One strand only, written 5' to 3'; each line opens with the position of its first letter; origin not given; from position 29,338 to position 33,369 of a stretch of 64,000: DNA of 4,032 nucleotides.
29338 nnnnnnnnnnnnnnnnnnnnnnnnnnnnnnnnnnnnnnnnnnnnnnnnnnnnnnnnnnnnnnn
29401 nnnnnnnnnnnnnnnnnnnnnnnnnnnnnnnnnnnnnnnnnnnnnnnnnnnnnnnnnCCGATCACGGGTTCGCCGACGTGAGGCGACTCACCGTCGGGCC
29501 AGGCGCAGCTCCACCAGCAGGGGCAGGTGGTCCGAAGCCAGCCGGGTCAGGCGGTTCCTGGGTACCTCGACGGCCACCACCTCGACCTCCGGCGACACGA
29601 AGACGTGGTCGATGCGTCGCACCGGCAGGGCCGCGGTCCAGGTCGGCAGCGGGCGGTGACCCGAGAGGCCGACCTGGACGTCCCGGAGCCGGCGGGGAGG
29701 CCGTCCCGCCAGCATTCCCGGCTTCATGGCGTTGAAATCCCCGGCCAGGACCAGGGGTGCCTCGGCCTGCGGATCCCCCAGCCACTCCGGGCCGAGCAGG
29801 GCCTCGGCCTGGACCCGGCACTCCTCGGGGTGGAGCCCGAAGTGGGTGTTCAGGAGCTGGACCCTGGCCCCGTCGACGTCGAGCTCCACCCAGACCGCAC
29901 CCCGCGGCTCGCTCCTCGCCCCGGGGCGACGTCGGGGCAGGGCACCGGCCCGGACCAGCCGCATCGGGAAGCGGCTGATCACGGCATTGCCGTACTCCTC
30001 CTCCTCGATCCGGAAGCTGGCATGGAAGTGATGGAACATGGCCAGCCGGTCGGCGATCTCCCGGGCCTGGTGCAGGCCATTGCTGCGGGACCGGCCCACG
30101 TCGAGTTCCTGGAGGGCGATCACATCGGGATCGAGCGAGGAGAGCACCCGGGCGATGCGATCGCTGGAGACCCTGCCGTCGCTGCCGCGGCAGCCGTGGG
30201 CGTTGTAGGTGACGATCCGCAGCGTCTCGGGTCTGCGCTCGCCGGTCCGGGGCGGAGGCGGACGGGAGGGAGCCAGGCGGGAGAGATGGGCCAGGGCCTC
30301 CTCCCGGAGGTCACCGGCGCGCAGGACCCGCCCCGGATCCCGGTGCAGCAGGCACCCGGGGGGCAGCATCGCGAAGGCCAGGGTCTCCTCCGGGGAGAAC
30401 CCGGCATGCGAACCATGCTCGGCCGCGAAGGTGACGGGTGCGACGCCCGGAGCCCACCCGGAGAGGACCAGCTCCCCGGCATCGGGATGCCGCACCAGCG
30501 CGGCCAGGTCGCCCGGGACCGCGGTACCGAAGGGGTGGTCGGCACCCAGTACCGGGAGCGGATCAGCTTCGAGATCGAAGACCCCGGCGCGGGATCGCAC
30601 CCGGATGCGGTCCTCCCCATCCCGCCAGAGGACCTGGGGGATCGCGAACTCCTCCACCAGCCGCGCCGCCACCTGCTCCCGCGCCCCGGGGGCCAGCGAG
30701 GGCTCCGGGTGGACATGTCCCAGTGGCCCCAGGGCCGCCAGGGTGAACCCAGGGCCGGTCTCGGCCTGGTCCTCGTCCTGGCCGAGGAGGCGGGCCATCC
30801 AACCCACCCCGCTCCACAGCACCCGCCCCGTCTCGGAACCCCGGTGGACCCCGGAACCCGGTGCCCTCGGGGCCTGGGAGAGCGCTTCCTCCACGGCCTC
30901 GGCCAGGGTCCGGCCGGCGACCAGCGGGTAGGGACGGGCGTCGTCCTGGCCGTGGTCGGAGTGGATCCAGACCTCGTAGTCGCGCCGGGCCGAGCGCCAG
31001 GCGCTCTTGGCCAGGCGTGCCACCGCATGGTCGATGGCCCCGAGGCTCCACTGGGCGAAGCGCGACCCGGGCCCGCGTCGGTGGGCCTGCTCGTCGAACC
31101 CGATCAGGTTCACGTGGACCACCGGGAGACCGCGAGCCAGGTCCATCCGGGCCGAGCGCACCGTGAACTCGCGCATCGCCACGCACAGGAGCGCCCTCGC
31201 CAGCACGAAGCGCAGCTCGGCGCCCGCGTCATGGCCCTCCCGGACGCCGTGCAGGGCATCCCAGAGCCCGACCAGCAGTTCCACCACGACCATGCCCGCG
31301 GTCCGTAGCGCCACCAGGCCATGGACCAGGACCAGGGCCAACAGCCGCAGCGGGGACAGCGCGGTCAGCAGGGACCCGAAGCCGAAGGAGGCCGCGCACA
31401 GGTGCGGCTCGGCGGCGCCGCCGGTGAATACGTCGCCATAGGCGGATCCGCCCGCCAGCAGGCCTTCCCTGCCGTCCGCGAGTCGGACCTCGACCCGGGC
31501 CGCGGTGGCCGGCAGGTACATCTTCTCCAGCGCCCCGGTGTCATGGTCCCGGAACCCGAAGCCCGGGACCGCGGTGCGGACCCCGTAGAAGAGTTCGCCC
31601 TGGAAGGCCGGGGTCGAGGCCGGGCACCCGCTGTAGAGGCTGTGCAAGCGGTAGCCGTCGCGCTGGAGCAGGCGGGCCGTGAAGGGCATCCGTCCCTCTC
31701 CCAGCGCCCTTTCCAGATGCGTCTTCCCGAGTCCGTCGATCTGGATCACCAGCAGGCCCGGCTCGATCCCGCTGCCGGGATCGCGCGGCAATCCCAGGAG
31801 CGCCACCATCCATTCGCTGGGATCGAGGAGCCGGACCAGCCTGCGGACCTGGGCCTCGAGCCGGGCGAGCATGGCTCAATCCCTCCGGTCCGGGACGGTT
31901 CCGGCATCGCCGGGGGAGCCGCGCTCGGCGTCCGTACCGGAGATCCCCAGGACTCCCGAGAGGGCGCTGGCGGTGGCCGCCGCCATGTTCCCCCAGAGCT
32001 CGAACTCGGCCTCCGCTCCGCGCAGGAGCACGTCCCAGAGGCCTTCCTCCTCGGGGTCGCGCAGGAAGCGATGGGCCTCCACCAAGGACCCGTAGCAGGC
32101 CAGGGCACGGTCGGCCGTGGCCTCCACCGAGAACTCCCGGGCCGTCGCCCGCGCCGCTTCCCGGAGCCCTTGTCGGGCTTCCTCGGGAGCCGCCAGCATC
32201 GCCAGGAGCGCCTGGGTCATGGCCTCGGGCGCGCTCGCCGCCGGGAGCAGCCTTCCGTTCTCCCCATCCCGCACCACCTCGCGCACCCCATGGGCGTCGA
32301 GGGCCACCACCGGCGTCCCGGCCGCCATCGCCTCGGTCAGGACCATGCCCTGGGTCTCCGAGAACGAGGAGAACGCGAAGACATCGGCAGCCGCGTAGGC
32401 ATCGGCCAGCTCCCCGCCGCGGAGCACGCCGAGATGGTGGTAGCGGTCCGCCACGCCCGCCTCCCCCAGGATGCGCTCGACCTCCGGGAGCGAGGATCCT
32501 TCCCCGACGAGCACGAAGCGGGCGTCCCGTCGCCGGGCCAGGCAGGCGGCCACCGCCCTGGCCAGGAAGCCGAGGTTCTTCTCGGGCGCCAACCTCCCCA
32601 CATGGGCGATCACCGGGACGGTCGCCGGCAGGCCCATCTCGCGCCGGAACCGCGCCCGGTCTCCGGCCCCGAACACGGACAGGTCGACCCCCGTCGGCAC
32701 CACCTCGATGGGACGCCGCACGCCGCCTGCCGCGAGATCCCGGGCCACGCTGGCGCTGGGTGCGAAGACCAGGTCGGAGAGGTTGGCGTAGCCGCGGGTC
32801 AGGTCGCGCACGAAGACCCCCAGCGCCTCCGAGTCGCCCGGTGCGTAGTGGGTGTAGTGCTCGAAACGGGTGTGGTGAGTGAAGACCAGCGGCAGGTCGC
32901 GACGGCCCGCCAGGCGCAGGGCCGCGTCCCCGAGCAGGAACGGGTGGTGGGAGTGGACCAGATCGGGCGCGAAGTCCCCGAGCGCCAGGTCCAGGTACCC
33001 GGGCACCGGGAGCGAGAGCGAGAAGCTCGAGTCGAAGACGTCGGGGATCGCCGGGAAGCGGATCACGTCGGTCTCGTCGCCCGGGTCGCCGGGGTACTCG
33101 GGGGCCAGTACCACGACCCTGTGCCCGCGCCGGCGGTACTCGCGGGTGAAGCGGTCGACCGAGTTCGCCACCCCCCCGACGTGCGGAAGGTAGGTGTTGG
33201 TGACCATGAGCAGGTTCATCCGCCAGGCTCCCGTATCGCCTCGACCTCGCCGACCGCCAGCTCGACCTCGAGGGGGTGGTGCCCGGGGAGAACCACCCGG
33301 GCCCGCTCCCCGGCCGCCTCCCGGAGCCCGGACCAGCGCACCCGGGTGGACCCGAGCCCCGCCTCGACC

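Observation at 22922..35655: ~12.6-kb minus-strand envelope/glycan operon containing a B12-binding radical-SAM enzyme with non-canonical CX7CX2C motif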

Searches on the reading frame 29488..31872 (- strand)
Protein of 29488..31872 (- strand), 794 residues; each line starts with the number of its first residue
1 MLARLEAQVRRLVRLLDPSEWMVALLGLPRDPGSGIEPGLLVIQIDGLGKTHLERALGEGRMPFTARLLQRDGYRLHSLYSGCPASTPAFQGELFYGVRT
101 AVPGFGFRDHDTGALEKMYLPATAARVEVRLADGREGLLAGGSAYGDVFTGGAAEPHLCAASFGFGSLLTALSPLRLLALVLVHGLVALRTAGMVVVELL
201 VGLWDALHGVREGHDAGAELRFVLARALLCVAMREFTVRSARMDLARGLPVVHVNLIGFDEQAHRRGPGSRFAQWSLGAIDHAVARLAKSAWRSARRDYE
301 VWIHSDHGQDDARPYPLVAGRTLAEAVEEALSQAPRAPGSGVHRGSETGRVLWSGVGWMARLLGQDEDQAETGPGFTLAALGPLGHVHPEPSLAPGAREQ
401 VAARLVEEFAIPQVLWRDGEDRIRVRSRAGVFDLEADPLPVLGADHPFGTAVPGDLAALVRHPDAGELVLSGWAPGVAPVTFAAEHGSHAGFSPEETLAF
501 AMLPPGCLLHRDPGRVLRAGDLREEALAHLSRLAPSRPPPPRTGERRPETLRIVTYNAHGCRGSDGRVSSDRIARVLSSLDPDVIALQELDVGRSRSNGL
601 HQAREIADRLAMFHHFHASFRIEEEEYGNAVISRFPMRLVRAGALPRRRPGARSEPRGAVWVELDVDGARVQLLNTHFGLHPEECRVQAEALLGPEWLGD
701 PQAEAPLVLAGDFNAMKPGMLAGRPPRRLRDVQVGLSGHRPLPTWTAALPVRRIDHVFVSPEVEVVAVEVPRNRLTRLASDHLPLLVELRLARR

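Call 5: search_protein_families(library=pfam, max_evalue=0.01, proteins=[window:29491-31872:-])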
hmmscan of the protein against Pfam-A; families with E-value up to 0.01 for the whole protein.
seq(794 aa): 3 families
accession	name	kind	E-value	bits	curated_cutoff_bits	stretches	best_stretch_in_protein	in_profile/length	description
PF03372.29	Exo_endo_phos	-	2.3e-24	86.8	24.5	1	554-782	1-225/225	Endonuclease/Exonuclease/phosphatase family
PF01663.27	Phosphodiest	-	2e-07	31.4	23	1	251-314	162-226/342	Type I phosphodiesterase / nucleotide pyrophosphatase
PF23226.1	Exo_endo_phos_PGAP2IP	-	2.1e-06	27.6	27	1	559-684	12-133/239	PGAP2IP, C-terminal nuclease-like domain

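Call 6: search_protein_families(library=ncbifam, max_evalue=0.01, proteins=[window:29488-31872:-])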
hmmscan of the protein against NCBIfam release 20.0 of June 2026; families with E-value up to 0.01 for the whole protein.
window:29488-31872:- (794 aa): 2 families
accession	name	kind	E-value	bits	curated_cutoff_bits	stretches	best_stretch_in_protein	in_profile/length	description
TIGR00633.1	xth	equivalog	7.7e-06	25.6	99.05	1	551-644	1-83/255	exodeoxyribonuclease III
NF003842.0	PRK05421.1-4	equivalog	0.00077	18.9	144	0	703-792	175-258/259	endonuclease/exonuclease/phosphatase family protein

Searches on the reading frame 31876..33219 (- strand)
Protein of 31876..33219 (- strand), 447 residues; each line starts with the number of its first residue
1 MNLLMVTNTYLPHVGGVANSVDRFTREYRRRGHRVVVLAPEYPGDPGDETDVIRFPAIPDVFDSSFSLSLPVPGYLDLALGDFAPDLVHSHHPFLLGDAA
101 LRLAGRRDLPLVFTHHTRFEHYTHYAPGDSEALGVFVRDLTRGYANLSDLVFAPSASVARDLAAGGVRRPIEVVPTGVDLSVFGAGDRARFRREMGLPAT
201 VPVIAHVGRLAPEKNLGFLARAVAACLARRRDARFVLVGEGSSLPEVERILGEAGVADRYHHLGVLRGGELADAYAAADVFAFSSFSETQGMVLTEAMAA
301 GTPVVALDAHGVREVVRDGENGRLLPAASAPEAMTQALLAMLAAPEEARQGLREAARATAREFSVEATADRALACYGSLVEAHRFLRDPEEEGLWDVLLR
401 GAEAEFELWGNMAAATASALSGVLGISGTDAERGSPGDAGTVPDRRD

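Call 5: search_protein_families(library=pfam, max_evalue=0.01, proteins=[window:31879-33219:-])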
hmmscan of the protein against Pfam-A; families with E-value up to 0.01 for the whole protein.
seq(447 aa): 7 families
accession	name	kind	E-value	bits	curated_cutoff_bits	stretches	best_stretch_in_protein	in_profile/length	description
PF13439.12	Glyco_transf_4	-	6.6e-38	130.8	28.5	1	14-181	1-169/170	Glycosyltransferase Family 4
PF13692.12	Glyco_trans_1_4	-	1.2e-33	116.8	27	1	202-343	2-141/142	Glycosyl transferases group 1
PF00534.26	Glycos_transf_1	-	4.1e-32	111.5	26.4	1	188-357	2-170/172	Glycosyl transferases group 1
PF13579.12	Glyco_trans_4_4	-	3e-20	73.6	29.7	1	15-177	1-158/158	Glycosyl transferase 4-like domain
PF20706.3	GT4-conflict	-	3.2e-09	36.7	26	1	4-370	1-383/385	Family 4 Glycosyltransferase in conflict systems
PF13524.12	Glyco_trans_1_2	-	1.9e-08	34.8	25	1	227-373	9-143/144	Glycosyl transferase-like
PF08323.17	Glyco_transf_5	-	0.00029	21.1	22.7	1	3-48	2-49/239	Starch synthase catalytic domain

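Call 6: search_protein_families(library=ncbifam, max_evalue=0.01, proteins=[window:31876-33219:-])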
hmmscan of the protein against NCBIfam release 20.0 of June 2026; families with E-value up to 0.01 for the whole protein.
window:31876-33219:- (447 aa): 43 families (the best 25 are shown)
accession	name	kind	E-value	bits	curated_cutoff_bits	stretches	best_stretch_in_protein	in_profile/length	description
TIGR03449.1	mycothiol_MshA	equivalog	1.5e-37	129.5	462.5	1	86-379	104-403/406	D-inositol-3-phosphate glycosyltransferase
NF053787.1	GlcN_PG_synth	equivalog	3.7e-35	121.4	480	1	1-380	1-360/361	N-acetylglucosaminyl phosphatidylglycerol synthase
NF049988.1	MGlcDAGSynMgs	equivalog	2.5e-31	109.4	400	1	1-382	1-390/398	alpha-monoglucosyldiacylglycerol synthase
TIGR04063.1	stp3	hypoth_equivalog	1.9e-27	96.2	442.05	1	82-361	90-376/397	TIGR04063 family PEP-CTERM/XrtA system glycosyltransferase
TIGR03999.1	thiol_BshA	equivalog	3.3e-27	95.4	273.7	1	141-380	138-374/375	N-acetyl-alpha-D-glucosaminyl L-malate synthase BshA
TIGR03088.1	stp2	hypoth_equivalog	1.5e-26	93.3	409.05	1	171-377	162-371/374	TIGR03088 family PEP-CTERM/XrtA system glycosyltransferase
NF041876.1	EPS_EpsE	equivalog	4.1e-25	88.8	400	1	164-370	181-387/389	exopolysaccharide biosynthesis GT4 family glycosyltransferase EpsE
NF047684.1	TeichurnBiosyTuaC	equivalog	4.8e-23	81.7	550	1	83-378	107-388/391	teichuronic acid biosynthesis protein TuaC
TIGR02149.1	glgA_Coryne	subfamily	1.1e-22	80.7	302.4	1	1-379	1-390/391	glycogen synthase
TIGR04047.1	MSMEG_0565_glyc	hypoth_equivalog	4.1e-22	78.8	259.85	1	149-376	140-371/373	MSMEG_0565 family glycosyltransferase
NF038229.1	Glyco4_Geo_Pelo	equivalog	5.7e-19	68.3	400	1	79-379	50-336/338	GPMC system family 4 glycosyltransferase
NF038295.1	EPS_HpsP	equivalog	1.6e-18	66.9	550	1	173-379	180-387/388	hormogonium polysaccharide biosynthesis glycosyltransferase HpsP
NF053513.1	Gtran_IagA_BgsA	equivalog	1.9e-17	63.3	460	1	93-379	52-331/333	LTA glycolipid anchor biosynthesis glycosyltransferase, IagA/BgsA family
TIGR02095.1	glgA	subfamily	2.9e-15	55.9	328.45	1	189-378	280-476/477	glycogen/starch synthase, ADP-glucose type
TIGR04157.1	glyco_rSAM_CFB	subfamily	1e-14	54.3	400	1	183-368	209-398/406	TIGR04157 family glycosyltransferase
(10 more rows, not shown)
